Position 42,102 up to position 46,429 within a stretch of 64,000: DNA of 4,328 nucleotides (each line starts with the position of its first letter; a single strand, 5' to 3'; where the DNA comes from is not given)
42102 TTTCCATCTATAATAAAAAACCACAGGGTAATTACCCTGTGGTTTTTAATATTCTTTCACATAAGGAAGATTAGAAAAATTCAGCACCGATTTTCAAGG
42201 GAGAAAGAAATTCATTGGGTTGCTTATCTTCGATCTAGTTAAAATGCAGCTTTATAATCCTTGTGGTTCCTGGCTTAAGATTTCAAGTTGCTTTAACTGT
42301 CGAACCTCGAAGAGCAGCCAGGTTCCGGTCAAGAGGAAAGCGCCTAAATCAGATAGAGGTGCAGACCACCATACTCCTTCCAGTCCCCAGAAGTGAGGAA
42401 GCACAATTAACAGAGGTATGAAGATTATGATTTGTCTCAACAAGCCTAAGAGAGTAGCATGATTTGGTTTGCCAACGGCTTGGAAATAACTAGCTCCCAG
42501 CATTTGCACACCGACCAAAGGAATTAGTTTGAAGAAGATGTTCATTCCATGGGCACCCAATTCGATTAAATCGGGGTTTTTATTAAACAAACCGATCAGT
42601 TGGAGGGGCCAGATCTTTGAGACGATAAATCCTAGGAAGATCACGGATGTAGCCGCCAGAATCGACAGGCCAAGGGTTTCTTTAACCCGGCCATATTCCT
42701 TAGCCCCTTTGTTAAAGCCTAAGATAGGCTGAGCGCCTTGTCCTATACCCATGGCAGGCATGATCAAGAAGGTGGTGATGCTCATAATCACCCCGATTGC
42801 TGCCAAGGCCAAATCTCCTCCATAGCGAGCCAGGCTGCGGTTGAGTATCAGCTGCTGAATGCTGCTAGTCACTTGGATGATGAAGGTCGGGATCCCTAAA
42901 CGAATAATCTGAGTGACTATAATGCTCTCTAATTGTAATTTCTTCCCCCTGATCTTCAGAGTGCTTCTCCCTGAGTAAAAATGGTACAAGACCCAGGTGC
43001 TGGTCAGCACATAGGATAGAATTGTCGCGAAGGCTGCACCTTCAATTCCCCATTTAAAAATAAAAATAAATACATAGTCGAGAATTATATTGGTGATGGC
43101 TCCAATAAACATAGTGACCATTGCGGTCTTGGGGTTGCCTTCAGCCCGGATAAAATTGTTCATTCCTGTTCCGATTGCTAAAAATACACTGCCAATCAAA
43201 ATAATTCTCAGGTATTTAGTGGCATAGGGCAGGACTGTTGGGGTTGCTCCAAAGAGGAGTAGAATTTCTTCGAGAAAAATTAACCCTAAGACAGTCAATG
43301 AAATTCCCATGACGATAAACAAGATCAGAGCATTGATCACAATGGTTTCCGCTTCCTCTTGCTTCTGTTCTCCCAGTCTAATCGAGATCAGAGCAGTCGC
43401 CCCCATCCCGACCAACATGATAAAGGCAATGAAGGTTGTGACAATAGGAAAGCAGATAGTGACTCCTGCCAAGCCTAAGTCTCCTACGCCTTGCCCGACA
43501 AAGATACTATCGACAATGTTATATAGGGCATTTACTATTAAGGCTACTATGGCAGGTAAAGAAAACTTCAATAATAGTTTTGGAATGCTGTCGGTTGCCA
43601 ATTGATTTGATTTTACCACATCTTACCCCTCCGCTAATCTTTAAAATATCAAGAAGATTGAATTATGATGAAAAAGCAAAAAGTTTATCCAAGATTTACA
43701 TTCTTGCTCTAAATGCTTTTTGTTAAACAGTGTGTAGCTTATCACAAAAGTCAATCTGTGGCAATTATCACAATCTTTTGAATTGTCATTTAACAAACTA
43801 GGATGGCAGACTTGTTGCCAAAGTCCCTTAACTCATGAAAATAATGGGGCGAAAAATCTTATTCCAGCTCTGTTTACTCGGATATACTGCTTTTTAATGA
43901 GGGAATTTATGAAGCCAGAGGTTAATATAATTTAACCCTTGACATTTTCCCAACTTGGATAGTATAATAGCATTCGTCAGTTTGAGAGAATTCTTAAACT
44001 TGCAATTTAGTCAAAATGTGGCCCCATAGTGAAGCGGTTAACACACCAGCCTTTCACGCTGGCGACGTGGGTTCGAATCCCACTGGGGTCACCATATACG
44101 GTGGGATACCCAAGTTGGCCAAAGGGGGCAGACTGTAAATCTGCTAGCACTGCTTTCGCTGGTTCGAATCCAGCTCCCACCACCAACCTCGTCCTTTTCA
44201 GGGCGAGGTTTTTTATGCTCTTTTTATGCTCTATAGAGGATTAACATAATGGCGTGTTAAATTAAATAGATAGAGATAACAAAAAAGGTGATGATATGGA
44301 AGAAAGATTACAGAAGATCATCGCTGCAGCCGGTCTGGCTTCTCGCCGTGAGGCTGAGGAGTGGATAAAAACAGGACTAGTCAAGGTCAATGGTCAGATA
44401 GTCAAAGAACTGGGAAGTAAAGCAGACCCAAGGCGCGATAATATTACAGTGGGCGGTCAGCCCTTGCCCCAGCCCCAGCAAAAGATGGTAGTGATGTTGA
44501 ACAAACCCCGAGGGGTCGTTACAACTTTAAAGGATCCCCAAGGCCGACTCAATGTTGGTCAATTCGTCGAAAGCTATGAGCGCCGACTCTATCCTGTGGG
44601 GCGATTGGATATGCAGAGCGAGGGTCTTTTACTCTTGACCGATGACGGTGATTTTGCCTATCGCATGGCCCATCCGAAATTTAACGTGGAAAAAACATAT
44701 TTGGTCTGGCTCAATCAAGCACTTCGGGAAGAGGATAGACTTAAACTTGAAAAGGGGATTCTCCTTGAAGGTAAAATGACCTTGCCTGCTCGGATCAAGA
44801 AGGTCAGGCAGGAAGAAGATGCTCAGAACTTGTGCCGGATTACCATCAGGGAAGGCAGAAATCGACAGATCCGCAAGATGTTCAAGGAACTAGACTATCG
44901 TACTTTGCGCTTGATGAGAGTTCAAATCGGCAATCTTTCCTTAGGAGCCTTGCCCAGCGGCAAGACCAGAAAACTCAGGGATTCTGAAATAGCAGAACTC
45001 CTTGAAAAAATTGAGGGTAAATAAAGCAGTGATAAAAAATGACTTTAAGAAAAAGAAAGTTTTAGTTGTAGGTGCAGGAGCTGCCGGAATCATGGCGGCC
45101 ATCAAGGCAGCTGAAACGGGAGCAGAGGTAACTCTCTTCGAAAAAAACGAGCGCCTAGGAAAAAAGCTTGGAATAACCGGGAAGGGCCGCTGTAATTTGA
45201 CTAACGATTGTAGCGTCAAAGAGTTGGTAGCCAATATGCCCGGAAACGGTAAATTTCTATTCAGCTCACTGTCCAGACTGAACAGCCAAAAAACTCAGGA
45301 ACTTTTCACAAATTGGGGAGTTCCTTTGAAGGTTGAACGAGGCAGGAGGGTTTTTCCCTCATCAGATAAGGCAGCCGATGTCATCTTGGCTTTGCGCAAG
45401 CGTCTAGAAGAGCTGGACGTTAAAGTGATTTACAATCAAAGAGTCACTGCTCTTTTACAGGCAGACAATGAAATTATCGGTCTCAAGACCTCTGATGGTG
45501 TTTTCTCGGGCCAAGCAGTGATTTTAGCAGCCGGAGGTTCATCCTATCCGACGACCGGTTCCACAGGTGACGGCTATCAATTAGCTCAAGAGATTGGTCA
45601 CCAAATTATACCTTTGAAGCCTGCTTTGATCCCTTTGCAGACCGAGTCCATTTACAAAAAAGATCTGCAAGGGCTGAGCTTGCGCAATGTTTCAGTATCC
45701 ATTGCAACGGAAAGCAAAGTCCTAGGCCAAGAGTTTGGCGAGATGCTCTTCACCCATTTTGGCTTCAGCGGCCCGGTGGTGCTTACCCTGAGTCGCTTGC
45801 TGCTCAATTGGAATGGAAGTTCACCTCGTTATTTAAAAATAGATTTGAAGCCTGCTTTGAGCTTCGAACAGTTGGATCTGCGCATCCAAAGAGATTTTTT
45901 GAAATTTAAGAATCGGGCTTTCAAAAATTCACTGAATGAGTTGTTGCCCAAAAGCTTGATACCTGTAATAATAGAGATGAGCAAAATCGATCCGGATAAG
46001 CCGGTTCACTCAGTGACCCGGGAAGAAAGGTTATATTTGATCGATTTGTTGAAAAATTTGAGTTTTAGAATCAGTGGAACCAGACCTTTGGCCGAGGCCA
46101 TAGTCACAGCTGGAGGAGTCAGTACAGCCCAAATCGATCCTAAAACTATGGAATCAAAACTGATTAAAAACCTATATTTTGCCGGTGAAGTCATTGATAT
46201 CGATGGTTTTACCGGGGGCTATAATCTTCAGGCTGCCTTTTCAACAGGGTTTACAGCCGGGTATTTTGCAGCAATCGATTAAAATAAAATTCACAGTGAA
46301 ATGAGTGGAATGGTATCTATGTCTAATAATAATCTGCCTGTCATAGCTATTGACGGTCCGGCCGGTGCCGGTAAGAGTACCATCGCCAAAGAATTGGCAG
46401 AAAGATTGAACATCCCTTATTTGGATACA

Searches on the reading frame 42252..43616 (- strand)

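Call 26: search_protein_families(library=pfam, proteins=[window:42252-43616:-], max_evalue=0.00001)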
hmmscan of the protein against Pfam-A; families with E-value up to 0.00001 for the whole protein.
window:42252-43616:- (454 aa): 1 family
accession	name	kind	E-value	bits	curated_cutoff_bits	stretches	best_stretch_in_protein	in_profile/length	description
PF01554.23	MatE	-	1.8e-54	184.2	24.9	2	21-182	1-161/161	MatE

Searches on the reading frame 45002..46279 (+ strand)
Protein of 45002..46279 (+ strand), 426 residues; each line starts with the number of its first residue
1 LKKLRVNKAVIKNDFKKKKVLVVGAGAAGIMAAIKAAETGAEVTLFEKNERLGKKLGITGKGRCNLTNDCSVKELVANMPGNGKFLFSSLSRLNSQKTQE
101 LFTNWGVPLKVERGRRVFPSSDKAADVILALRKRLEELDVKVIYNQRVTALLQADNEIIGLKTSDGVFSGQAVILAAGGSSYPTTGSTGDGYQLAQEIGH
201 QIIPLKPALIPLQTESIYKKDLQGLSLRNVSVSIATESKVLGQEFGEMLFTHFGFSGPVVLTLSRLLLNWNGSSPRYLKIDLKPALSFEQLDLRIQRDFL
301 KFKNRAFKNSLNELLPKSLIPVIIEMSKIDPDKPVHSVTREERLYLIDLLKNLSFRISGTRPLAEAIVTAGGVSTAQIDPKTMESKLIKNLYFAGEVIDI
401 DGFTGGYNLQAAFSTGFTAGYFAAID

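Call 26: search_protein_families(library=pfam, proteins=[window:45002-46279:+], max_evalue=0.00001)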
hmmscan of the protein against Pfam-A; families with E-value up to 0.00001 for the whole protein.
window:45002-46279:+ (426 aa): 11 families
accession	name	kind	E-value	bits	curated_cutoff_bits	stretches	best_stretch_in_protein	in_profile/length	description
PF03486.20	HI0933_like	-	2.4e-85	286.3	50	1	19-420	2-242/244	HI0933-like protein Rossmann domain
PF22780.1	HI0933_like_1st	-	4.8e-39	134.3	27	1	206-368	1-165/165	HI0933-like protein barrel and H2TH domain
PF01266.30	DAO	-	7.6e-14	52.4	27.9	0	19-53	1-35/353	FAD dependent oxidoreductase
PF00890.30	FAD_binding_2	-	4.5e-13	49.6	20.4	1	20-53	2-35/414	FAD binding domain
PF01134.28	GIDA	-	1e-11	45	22.1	0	19-49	1-31/391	Glucose inhibited division protein A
PF12831.13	FAD_oxidored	-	2.9e-11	43.8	27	1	20-174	2-141/416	FAD dependent oxidoreductase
PF07992.20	Pyr_redox_2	-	2.1e-09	37.7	26.1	1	18-184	1-114/291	Pyridine nucleotide-disulphide oxidoreductase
PF00070.33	Pyr_redox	-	3.1e-09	37.7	22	0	19-56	1-38/82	Pyridine nucleotide-disulphide oxidoreductase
PF13738.12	Pyr_redox_3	-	1.4e-08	34.8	30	0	13-53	160-200/305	Pyridine nucleotide-disulphide oxidoreductase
PF13450.12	NAD_binding_8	-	3.8e-07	30.7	21.9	1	22-53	1-32/68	NAD(P)-binding Rossmann-like domain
PF01262.27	AlaDh_PNT_C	-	8.1e-06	25.8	23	0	16-58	27-69/214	Alanine dehydrogenase/PNT, C-terminal domain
